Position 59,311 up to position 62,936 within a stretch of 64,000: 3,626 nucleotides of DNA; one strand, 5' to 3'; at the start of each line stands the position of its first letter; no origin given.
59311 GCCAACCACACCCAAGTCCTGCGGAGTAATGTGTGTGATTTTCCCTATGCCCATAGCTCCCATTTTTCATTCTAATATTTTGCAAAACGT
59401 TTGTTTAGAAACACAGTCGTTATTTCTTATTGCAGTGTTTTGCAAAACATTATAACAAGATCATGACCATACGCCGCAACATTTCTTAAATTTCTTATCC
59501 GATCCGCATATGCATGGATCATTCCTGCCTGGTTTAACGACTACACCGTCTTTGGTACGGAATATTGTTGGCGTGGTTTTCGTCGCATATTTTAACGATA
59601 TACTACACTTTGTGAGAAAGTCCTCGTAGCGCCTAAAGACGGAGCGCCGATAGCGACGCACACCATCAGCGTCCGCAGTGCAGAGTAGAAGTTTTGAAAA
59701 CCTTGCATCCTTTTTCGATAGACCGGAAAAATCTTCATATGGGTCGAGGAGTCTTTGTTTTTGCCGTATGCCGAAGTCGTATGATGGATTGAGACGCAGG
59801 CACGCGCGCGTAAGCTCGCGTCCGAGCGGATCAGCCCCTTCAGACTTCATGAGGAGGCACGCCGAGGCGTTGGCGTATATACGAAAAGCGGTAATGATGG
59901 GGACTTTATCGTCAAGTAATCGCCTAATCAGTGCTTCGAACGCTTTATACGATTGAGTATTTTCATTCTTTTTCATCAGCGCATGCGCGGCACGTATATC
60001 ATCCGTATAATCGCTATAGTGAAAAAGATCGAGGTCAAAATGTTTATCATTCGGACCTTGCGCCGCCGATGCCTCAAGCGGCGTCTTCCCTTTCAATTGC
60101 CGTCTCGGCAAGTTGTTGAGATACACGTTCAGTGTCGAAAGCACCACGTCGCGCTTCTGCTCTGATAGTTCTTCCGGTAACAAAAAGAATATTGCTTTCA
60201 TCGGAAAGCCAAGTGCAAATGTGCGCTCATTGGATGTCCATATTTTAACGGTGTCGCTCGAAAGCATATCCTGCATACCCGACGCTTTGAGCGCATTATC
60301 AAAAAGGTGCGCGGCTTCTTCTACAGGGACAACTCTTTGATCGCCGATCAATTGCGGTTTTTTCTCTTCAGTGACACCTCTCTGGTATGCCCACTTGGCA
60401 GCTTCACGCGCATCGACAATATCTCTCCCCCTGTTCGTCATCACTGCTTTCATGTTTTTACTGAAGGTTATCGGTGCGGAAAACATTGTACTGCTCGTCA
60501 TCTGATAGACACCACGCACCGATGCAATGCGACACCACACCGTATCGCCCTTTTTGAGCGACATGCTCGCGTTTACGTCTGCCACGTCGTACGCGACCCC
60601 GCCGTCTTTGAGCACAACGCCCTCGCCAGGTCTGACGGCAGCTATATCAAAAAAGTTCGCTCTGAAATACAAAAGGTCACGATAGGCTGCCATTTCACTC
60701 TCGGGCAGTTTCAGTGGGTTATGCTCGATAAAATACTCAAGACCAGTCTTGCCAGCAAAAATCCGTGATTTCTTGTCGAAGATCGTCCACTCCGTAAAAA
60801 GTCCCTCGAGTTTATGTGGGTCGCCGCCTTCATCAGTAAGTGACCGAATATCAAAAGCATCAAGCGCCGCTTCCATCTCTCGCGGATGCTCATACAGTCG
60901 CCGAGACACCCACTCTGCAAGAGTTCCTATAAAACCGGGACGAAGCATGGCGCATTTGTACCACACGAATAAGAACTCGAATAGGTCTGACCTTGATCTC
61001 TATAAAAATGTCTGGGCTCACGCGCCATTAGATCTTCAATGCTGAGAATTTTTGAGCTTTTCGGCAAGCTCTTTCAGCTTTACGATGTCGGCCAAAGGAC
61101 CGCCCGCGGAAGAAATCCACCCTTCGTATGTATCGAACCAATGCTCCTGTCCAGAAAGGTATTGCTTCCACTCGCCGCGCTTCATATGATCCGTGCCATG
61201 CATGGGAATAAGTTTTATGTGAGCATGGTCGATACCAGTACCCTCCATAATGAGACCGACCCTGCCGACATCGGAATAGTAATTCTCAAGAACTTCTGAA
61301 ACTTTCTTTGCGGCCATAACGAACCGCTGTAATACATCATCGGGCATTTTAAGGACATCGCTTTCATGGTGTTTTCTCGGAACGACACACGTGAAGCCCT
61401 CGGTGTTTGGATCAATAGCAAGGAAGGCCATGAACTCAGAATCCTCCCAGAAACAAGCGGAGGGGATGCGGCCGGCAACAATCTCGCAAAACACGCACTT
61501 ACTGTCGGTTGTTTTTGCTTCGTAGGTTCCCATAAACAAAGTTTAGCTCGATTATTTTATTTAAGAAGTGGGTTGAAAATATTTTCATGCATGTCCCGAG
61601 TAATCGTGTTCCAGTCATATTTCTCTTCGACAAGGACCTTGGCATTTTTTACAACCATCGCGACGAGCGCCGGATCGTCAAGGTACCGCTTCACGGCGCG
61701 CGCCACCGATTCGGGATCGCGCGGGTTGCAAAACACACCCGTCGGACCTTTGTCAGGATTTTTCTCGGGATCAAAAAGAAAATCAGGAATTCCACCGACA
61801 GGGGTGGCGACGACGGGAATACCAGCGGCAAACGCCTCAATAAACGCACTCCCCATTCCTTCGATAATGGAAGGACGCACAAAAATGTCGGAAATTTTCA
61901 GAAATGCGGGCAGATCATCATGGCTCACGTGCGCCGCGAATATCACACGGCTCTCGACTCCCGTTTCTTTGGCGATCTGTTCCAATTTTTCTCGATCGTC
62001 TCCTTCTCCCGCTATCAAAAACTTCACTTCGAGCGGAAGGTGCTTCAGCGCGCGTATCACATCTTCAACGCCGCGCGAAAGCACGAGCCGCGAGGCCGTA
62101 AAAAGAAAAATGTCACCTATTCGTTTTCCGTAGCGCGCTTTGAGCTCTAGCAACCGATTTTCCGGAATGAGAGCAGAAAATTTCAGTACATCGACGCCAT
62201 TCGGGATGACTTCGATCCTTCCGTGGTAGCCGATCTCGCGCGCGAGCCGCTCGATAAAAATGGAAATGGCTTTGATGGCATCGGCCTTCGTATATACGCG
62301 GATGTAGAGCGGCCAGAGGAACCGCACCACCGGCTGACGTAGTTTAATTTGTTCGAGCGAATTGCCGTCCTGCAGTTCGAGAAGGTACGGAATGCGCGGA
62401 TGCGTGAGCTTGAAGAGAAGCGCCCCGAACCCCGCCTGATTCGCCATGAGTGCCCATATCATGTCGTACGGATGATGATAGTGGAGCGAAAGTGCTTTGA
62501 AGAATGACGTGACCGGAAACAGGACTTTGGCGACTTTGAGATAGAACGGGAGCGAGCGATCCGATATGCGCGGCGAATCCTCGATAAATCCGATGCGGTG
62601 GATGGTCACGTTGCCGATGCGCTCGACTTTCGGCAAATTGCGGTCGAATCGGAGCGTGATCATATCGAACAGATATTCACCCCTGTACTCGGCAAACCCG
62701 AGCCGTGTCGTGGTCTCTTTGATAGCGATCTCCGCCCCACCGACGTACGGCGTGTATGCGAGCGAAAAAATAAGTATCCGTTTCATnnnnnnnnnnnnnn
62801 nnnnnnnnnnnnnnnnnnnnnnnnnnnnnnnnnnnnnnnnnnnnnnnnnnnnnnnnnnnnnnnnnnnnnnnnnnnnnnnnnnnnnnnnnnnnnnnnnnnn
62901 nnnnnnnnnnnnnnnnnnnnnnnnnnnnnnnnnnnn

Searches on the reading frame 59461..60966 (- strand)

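Call 67: search_protein_families(library=pfam, proteins=[window:59461-60966:-], max_evalue=0.00001)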
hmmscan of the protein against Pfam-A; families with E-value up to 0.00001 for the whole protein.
window:59461-60966:- (501 aa): 1 family
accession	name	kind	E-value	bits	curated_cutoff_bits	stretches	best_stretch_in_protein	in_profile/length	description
PF02810.21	SEC-C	-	1.5e-08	34.7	20.4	1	481-498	1-18/19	SEC-C motif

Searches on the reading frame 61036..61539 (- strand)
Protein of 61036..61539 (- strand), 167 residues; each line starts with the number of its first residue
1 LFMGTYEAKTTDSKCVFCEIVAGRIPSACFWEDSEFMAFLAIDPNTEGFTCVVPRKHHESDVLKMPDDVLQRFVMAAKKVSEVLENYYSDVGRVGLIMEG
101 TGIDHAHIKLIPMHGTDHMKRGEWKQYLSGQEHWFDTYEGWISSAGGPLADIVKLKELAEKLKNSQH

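Call 67: search_protein_families(library=pfam, proteins=[window:61036-61539:-], max_evalue=0.00001)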
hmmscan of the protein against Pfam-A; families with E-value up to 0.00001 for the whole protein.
window:61036-61539:- (167 aa): 1 family
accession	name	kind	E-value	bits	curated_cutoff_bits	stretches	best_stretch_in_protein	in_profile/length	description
PF01230.28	HIT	-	9.5e-09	36.2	21.5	1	24-112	3-94/98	HIT domain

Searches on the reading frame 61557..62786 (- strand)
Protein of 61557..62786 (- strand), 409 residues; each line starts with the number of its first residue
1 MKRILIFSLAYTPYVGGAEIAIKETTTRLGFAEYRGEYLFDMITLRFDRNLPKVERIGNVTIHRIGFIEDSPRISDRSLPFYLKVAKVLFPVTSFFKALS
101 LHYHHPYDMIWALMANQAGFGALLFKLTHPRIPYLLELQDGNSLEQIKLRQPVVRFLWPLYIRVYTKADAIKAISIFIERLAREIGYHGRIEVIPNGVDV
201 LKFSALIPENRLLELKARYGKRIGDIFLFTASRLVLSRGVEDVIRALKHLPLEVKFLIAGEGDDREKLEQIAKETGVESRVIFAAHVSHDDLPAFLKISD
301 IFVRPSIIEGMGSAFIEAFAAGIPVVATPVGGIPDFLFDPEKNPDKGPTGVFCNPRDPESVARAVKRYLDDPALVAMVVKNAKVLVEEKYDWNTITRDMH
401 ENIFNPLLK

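Call 67: search_protein_families(library=pfam, proteins=[window:61557-62786:-], max_evalue=0.00001)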
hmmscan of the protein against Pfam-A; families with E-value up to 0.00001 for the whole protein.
window:61557-62786:- (409 aa): 6 families
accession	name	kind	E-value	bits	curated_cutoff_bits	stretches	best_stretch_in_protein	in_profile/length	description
PF00534.26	Glycos_transf_1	-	1.6e-35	122.6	26.4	1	216-383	6-170/172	Glycosyl transferases group 1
PF13692.12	Glyco_trans_1_4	-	8.8e-27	94.5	27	1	230-371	6-142/142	Glycosyl transferases group 1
PF13439.12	Glyco_transf_4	-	1.5e-11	45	28.5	1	73-200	39-168/170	Glycosyltransferase Family 4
PF13579.12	Glyco_trans_4_4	-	8.4e-10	39.6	29.7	1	94-197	62-158/158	Glycosyl transferase 4-like domain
PF13524.12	Glyco_trans_1_2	-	8.8e-10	39.1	25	1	242-399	4-142/144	Glycosyl transferase-like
PF20706.3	GT4-conflict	-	3.7e-08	33.2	26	1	264-397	248-383/385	Family 4 Glycosyltransferase in conflict systems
